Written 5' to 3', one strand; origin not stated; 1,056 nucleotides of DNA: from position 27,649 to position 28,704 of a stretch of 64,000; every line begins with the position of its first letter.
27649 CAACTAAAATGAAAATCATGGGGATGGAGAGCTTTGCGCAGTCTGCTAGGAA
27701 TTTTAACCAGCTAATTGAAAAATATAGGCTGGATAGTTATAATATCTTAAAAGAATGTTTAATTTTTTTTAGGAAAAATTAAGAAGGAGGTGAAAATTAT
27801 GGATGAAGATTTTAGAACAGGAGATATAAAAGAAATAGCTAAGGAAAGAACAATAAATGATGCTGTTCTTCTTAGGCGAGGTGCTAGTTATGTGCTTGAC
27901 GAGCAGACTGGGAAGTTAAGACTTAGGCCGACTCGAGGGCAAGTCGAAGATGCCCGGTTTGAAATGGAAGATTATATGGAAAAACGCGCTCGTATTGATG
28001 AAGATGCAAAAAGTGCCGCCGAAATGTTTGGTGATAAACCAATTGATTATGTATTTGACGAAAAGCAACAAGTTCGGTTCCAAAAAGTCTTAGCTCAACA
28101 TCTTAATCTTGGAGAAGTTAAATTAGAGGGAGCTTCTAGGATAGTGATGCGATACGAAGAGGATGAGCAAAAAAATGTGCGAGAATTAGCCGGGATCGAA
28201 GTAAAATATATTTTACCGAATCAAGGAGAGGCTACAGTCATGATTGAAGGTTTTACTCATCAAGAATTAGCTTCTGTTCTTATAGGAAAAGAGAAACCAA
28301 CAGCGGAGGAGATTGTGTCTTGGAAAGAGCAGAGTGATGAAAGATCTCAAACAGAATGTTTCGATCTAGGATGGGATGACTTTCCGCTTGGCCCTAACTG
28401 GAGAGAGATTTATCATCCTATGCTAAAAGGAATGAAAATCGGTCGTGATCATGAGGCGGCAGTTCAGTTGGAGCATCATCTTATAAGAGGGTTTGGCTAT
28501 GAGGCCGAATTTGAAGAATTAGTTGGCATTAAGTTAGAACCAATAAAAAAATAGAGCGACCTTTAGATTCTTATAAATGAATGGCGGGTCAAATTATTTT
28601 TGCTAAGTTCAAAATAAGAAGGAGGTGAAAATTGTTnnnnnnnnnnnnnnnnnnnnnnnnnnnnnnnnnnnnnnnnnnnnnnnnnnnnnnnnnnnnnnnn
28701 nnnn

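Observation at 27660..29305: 1.5 kb two-gene cassette inserted into the 3' end of transketolase-C, carrying a surrogate gene end and leaving the displaced original 3' end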

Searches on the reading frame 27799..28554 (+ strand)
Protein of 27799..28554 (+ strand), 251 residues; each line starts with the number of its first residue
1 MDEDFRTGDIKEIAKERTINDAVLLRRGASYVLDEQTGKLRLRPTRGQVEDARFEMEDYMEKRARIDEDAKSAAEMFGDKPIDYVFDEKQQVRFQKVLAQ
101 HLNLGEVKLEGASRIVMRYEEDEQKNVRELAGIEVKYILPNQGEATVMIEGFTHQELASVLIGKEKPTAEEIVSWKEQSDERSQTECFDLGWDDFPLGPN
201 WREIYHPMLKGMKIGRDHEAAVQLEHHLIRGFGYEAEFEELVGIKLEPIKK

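Call 6: search_protein_families(library=pfam, proteins=[window:27799-28554:+], max_evalue=0.1)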
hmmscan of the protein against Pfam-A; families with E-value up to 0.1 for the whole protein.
window:27799-28554:+ (251 aa): 0 families

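Call 10: find_homologous_proteins(query=window:27799-28554:+)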
Query window:27799-28554:+ (251 aa): 1 proteins with E <= 0.001 among 2357 candidates.
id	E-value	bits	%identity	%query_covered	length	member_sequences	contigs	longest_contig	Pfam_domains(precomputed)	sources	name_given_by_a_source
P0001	3.1e-162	556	100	100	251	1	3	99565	-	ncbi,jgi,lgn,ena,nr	ncbi:MAG TPA: hypothetical protein VMW41_06610 [Candidatus Bathyarchaeia archaeon]|nr:hypothetical p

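Call 13: find_encoding_contigs(protein=P0001, flank=10000, max_places=10)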
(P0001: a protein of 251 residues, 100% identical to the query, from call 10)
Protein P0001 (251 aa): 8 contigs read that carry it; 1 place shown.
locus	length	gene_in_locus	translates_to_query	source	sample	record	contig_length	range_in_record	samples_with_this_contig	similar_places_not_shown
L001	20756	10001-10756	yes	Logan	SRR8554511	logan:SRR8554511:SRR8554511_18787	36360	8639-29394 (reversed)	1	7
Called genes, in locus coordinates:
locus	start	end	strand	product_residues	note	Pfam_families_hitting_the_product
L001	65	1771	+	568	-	PF01558:POR, PF01855:POR_N, PF17147:PFOR_II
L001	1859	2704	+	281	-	PF02775:TPP_enzyme_C, PF12367:PFO_beta_C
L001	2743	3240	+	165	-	PF10099:RskA_C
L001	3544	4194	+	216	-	PF00121:TIM, PF05690:ThiG (weak)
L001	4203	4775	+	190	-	PF18306:LDcluster4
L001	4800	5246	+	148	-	PF02502:LacAB_rpiB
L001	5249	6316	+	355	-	PF00162:PGK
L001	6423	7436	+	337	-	PF00044:Gp_dh_N, PF02800:Gp_dh_C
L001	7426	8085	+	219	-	PF00834:Ribul_P_3_epim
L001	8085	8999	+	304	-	PF00456:Transketolase_N, PF13292:DXP_synthase_N (faint)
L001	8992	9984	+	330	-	PF02779:Transket_pyr, PF22613:Transketolase_C_1 (faint), PF02780:Transketolase_C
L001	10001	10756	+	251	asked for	-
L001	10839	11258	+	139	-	-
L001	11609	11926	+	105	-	PF00892:EamA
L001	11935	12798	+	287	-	PF01116:F_bP_aldolase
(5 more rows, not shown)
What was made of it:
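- Checked: The ORFs 27799-28554 (251 aa) and 28637-29056 (139 aa) are called as genes on public contigs (call 13).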

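Call 24: search_protein_representatives(protein=window:27799-28554:+)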
Query: 251 residues. Proteins with E-value up to 0.001 (for the whole library): 12; up to 1e-10: 2; up to 1e-30: 2. The best 12 are listed.
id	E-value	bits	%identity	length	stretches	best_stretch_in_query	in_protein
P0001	9.8e-163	555.6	100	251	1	1-251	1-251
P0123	1.2e-31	126.4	35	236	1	5-240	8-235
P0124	3.5e-05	39.7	40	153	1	9-97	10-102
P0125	4.6e-05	39.4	42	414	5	143-185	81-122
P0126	6.5e-05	38.9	44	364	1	12-86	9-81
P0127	1.1e-04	38.2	47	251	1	8-64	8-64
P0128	1.3e-04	37.9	43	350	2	10-61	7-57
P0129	1.5e-04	37.7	50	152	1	9-67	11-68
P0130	2.2e-04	37.1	45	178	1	12-78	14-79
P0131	4.0e-04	36.3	40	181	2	12-71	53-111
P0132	6.8e-04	35.5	40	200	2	9-80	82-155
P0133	7.1e-04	35.5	42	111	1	11-86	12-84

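Call 25: predict_structure(protein=window:27799-28554:+)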
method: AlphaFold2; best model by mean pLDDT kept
length: 251 residues; sequences in the alignment: 1
mean_pLDDT: 47.6   pTM: 0.29
mean pLDDT of the five models: 47.6, 42.8, 42.4, 41.9, 38.3
residues with pLDDT >= 90: 0; 70-90: 12; 50-70: 109; < 50: 130
segments of 3 or more residues with pLDDT < 50: 1-5, 65-67, 76-83, 126-130, 137-140, 162-251
pLDDT, mean of each block of 10 residues (from residue 1): 47 49 64 69 70 62 51 46 56 65 57 54 50 53 55 53 40 30 26 29 34 32 36 36 30 27
secondary structure, 60 per line:
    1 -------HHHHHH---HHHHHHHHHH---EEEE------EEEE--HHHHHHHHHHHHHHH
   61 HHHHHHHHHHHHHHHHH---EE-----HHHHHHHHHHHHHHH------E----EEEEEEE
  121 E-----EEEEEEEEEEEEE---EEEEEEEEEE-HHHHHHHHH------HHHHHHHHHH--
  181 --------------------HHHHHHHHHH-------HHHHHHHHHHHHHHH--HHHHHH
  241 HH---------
elements in order: H8-13 H17-26 E30-33 E40-43 H46-77 H88-102 E114-121 E127-139 E143-152 H154-162 H169-178 H201-210 H218-232 H235-242

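Call 28: find_encoding_contigs(protein=P0123, flank=10000)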
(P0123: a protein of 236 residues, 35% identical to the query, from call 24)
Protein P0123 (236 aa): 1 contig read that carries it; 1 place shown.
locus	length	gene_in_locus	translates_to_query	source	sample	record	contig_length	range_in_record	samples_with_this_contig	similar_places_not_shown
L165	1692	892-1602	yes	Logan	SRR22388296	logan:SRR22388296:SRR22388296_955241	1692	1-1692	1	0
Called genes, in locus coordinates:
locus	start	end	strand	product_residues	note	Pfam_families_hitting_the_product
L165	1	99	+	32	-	?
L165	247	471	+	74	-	PF00313:CSD, PF08206:OB_RNB (weak)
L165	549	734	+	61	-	-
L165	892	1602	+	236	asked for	-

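Call 29: search_protein_families(library=pfam, proteins=[P0123, P0124, P0126, P0127, P0128, P0129, P0130, P0131, P0132, P0133], max_evalue=0.1)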
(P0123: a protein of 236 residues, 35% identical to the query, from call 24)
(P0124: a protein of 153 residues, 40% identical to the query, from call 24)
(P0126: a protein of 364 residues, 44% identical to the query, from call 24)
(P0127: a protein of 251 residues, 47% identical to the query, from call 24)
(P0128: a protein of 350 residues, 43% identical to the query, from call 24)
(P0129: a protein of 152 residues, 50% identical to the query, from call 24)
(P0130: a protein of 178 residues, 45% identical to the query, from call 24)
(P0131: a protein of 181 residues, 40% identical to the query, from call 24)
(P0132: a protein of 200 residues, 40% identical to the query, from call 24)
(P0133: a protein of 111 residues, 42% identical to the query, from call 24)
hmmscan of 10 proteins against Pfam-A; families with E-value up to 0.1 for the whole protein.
P0123 (236 aa): 0 families

P0124 (153 aa): 0 families

P0126 (364 aa): 3 families
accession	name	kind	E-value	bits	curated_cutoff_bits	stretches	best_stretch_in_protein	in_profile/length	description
PF18306.6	LDcluster4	-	2.1e-06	27.9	26.3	1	76-129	2-54/151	SLOG cluster4 family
PF03641.19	Lysine_decarbox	-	8.5e-05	23.2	27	1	164-205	30-71/131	Possible lysine decarboxylase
PF16456.10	YmgD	-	0.038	14.4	27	0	80-107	7-34/82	YmgD protein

P0127 (251 aa): 0 families

P0128 (350 aa): 13 families
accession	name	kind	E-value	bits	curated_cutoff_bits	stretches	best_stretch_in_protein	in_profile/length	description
PF06810.17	Phage_scaffold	-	5.1e-06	27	35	2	36-100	7-68/170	Phage capsid assembly scaffolding protein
PF05911.16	FPP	-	3.1e-05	22.9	40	2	185-310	671-796/871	Filament-like plant protein, long coiled-coil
PF10267.14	Tmemb_cc2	-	4e-05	23.4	32.8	2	181-294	183-273/397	Predicted transmembrane and coiled-coil 2 protein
PF18552.7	PheRS_DBD1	-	5.7e-05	23.3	26.2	0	111-134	7-30/59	PheRS DNA binding domain 1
PF21832.1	DUF6892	-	0.00026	21.6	24.6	0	104-152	4-53/136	Family of unknown function (DUF6892)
PF04629.19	ICA69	-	0.0045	17.7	22.4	0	216-324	43-137/241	Islet cell autoantigen ICA69, C-terminal domain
PF20362.3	DUF6657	-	0.0093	16.5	27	0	77-111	88-122/142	Family of unknown function (DUF6657)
PF19434.4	OPA1_C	-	0.011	15.5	25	0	42-89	292-341/345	Dynamin-like GTPase OPA1 C-terminal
PF11799.13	IMS_C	-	0.013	16.4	20.7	0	67-96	9-38/109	impB/mucB/samB family C-terminal domain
PF18033.7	SpuA_C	-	0.019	15.5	26.3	0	317-347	49-78/93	SpuA C-terminal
PF07966.17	A1_Propeptide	-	0.027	14.8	20.5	0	73-86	5-17/27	A1 Propeptide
PF17400.7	DUF5406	-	0.032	14.9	25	0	73-108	42-77/116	Family of unknown function (DUF5406)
PF05679.22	CHGN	-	0.05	12.8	23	0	126-161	409-444/512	Chondroitin N-acetylgalactosaminyltransferase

P0129 (152 aa): 14 families
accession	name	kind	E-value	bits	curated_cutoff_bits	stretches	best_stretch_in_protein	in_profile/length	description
PF17675.6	APG6_N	-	0.0019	19.1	45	1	32-106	44-111/132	Apg6 coiled-coil region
PF11932.13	DUF3450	-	0.0036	17.1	32.6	1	44-104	33-93/241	Protein of unknown function (DUF3450)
PF16679.11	CDT1_C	-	0.0048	17.8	25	1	70-149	8-78/96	DNA replication factor Cdt1 C-terminal domain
PF13837.12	Myb_DNA-bind_4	-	0.0062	17.4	27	1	47-96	21-70/89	Myb/SANT-like DNA-binding domain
PF07889.17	DUF1664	-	0.0063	17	34.6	1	42-107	49-111/124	Protein of unknown function (DUF1664)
PF23067.1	MG280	-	0.0065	16.5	27.4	1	27-110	63-142/259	Uncharacterised protein MG280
PF00015.26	MCPsignal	-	0.0097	16.2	34.6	1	37-95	110-168/172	Methyl-accepting chemotaxis protein (MCP) signalling domain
PF15136.11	UPF0449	-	0.017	16.1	27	1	38-99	37-96/98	Uncharacterised protein family UPF0449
PF09893.14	DUF2120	-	0.027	14.9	25.3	1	8-87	22-99/136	Uncharacterized protein conserved in archaea (DUF2120)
PF05546.16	She9_MDM33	-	0.044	14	22.2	1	29-139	18-129/198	She9 / Mdm33 family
PF19745.5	FUT8_N_cat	-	0.06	12.5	27.6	1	35-142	105-205/499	Alpha-(1,6)-fucosyltransferase N- and catalytic domains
PF07093.16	SGT1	-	0.071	12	30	1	9-145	368-494/587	SGT1 protein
PF10473.14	CENP-F_leu_zip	-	0.087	13.3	34.5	1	22-95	31-106/140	Leucine-rich repeats of kinetochore protein Cenp-F/LEK1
PF04906.18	Tweety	-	0.092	11.9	31.8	0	45-97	129-181/431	Tweety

P0130 (178 aa): 0 families

P0131 (181 aa): 1 family
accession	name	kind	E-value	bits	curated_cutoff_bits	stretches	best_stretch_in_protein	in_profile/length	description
PF18376.6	MDD_C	-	0.033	14.4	23.2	1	71-142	105-176/186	Mevalonate 5-diphosphate decarboxylase C-terminal domain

P0132 (200 aa): 3 families
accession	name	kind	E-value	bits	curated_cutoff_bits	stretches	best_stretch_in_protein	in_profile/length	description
PF21318.3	BRCA2DBD_OB2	-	0.0014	18.8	27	0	18-52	18-57/66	BRCA2, OB2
PF02284.21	COX5A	-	0.012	16.1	24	0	46-83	65-101/103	Cytochrome c oxidase subunit Va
PF09759.15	Atx10homo_assoc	-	0.089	13.2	28.9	0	11-46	63-98/99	Spinocerebellar ataxia type 10 protein domain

P0133 (111 aa): 0 families

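Call 30: search_protein_families(library=phrogs, proteins=[window:27799-28554:+, P0123, P0128, P0132], max_evalue=0.1)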
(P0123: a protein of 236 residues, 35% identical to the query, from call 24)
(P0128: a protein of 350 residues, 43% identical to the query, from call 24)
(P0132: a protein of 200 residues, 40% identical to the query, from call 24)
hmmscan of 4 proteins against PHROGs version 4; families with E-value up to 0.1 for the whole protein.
window:27799-28554:+ (251 aa): 1 family
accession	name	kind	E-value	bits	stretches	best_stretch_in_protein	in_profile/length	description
phrog_36225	-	transcription regulation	0.072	13.8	0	187-210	123-146/163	transcriptional regulator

P0123 (236 aa): 0 families

P0128 (350 aa): 10 families
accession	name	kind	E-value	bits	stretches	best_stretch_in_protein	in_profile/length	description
phrog_8369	-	other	1.4e-10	42.6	2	186-271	41-116/192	hol-like chemotaxis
phrog_32297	-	unknown function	0.00069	20.7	0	99-135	6-41/94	-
phrog_38525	-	unknown function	0.00076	20.6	0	119-151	26-57/73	-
phrog_6948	-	unknown function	0.0029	17.8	0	75-150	91-164/372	-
phrog_28639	-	unknown function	0.003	18.4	0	77-111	93-127/140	-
phrog_8457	-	unknown function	0.02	16.1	0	22-51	41-70/81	-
phrog_14802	-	head and packaging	0.032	15.4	0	179-236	97-154/179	virion structural protein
phrog_12789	-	unknown function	0.052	14.6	0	37-51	40-54/60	-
phrog_26268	-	unknown function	0.092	14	0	54-92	34-72/116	-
phrog_8145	-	unknown function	0.096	13.7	0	115-145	138-168/192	-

P0132 (200 aa): 5 families
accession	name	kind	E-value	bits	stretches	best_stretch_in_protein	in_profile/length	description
phrog_2625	-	unknown function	0.016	16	1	38-61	22-45/56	-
phrog_638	-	transcription regulation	0.021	15.7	1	28-96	9-77/145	transcriptional regulator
phrog_26140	-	unknown function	0.023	16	1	51-110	3-68/103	-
phrog_14076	-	transcription regulation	0.045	15.3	0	64-87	14-37/86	transcriptional regulator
phrog_2023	-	unknown function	0.056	14.7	0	63-105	16-58/95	-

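Call 31: search_protein_families(library=padloc, proteins=[window:27799-28554:+, P0123, P0126], max_evalue=0.1)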
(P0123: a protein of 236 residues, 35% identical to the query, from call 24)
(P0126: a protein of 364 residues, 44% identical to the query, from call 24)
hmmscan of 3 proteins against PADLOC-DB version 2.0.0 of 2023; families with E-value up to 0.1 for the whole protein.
window:27799-28554:+ (251 aa): 0 families

P0123 (236 aa): 0 families

P0126 (364 aa): 0 families

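Call 47: find_encoding_contigs(protein=P0127, flank=5000, max_places=3)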
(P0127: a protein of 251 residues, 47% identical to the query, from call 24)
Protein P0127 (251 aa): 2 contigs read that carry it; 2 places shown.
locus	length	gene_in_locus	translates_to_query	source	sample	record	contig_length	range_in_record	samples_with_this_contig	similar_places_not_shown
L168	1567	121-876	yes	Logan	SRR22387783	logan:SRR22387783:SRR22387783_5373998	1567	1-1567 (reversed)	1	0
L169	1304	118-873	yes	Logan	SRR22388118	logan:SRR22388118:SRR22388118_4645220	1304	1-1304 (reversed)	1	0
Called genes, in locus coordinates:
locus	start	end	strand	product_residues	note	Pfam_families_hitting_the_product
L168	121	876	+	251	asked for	-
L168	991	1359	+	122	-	PF08818:DUF1801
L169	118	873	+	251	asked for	-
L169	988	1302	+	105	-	?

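Call 48: find_encoding_contigs(protein=P0126, flank=5000, max_places=3)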
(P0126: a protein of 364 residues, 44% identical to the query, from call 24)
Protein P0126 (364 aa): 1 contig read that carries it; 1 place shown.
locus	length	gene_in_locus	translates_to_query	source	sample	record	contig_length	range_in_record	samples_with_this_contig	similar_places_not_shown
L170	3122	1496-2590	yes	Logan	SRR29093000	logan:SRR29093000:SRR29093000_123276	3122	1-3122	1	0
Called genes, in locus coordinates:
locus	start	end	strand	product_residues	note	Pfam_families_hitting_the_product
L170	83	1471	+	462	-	PF17767:NAPRTase_N, PF17956:NAPRTase_C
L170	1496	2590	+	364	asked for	PF18306:LDcluster4 (faint)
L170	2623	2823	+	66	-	-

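Call 49: find_encoding_contigs(protein=P0129, flank=5000, max_places=3)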
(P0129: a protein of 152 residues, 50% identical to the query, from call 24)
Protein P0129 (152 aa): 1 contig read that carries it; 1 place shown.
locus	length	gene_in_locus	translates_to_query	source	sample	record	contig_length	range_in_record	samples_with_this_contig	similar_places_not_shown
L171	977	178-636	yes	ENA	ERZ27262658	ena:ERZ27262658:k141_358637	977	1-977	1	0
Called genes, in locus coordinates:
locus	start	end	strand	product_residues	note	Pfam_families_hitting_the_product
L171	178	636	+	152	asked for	-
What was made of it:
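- Tried and rejected: The contexts retrieved (L165, L168-L171) were too short to inform (calls 24, 28, 47-49).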

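Call 53: search_solved_structures(query=A2, max_evalue=10)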
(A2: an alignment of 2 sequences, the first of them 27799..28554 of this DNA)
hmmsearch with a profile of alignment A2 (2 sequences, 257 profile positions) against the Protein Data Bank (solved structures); distinct sequences matched with E-value up to 10: 4.
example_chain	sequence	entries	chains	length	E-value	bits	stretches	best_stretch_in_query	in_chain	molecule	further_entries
3lfh_A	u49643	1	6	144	0.04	16.5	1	32-115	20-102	Phosphotransferase system, mannose/fructose-specific component IIA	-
9hig_s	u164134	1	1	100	0.081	15.5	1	97-165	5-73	Large ribosomal subunit protein uL23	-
9wc4_A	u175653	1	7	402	0.18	14.4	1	127-180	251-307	HC1 actin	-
7zrv_E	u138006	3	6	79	1.9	11.1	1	44-89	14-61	de novo designed binder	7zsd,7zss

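Call 57: search_protein_families(library=ncbifam, proteins=[window:27799-28554:+, P0123], max_evalue=10)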
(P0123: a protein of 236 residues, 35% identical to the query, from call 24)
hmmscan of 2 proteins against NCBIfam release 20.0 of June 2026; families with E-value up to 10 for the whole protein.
window:27799-28554:+ (251 aa): 0 families

P0123 (236 aa): 1 family
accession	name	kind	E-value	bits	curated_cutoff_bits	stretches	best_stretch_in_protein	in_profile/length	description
TIGR02529.1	EutJ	subfamily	0.21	11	152.1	1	31-74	126-171/239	ethanolamine utilization protein EutJ family protein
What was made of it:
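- On Site-specific integrative element (ICE, IME, prophage): The insert holds only two ORFs with no Pfam, PHROG or NCBIfam match (calls 6, 30, 57).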

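Call 60: find_related_loci(query=A2, collection=viral_contigs, flank=6000)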
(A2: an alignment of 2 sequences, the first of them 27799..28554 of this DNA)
Query A2 (251 aa) in viral_contigs; peptide patterns used: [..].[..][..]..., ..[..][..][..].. (x = any residue, [..] = any of these).
207 stretches matched a pattern, but none encodes a relative of the query by tblastn (E <= 1e-3).

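Call 71: search_dna_similar(query=window:27799-28554:+, collection=phages, mode=protein, max_evalue=0.01)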
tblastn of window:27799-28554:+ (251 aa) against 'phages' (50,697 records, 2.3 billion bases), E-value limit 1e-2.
No match.

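Call 86: fold_search(model_id=the predicted structure, library=pdb)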
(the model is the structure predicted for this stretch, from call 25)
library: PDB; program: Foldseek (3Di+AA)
matches with E <= 10: 1010; with E <= 0.001: 0
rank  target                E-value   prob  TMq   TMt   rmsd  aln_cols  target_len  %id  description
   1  3nja_C                2.2e-02  0.28  0.11  0.21  19.5       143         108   15  The crystal structure of the PAS domain of a GGDEF family protein from Chromobacterium violaceum ATCC 12472. (released 2010-08-18)
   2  3nja_B                2.6e-02  0.38  0.13  0.24  23.3       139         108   14  The crystal structure of the PAS domain of a GGDEF family protein from Chromobacterium violaceum ATCC 12472. (released 2010-08-18)
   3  3nja_D                5.8e-02  0.30  0.13  0.25  23.4       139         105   14  The crystal structure of the PAS domain of a GGDEF family protein from Chromobacterium violaceum ATCC 12472. (released 2010-08-18)
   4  5x8r_y                7.4e-02  0.47  0.16  0.30  12.4       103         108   12  Structure of the 30S small subunit of chloroplast ribosome from spinach (released 2017-06-07)
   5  3nm7_B                7.8e-02  0.47  0.14  0.34   9.5        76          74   13  Crystal Structure of Borrelia burgdorferi Pur-alpha (released 2010-10-06)
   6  3nja_A                8.8e-02  0.23  0.13  0.26  27.2       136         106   15  The crystal structure of the PAS domain of a GGDEF family protein from Chromobacterium violaceum ATCC 12472. (released 2010-08-18)
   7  5mmj_y                1.2e-01  0.51  0.17  0.29  15.0        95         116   12  Structure of the small subunit of the chloroplast ribosome (released 2017-01-11)
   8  3n8b_B                1.4e-01  0.21  0.13  0.30   9.9        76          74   13  Crystal Structure of Borrelia burgdorferi Pur-alpha (released 2010-10-06)
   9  8f8q_G                1.5e-01  0.09  0.12  0.10  26.1       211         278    8  Cryo-EM structure of the CapZ-capped barbed end of F-actin (released 2023-06-07)
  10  9y9l_Z                1.5e-01  0.03  0.09  0.08  26.4       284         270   10  CP at the barbed end with one cofilin on second-to-last subunit (released 2026-03-04)
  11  3lk3_B                1.6e-01  0.05  0.10  0.10  24.9       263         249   10  Crystal structure of CapZ bound to the CPI and CSI uncapping motifs from CARMIL (released 2010-04-07)
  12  7pdz_E                1.8e-01  0.08  0.15  0.14  26.0       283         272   10  Structure of capping protein bound to the barbed end of a cytoplasmic actin filament (released 2021-09-01)
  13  3aa0_B                1.8e-01  0.04  0.09  0.09  25.5       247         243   10  Crystal structure of Actin Capping Protein in complex with the Cp-binding motif derived from CARMIL (released 2010-08-04)
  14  9k9p_A                2.0e-01  0.38  0.16  0.35  12.9        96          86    7  crystal structure of Arabidopsis DCL4 dsRBD2 in complex with DRB4 CTD (released 2026-02-18)
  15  9ec0_C                2.0e-01  0.07  0.11  0.10  23.8       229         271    9  Structure of the CARMIL dimer bound to Capping Protein (released 2026-01-21)
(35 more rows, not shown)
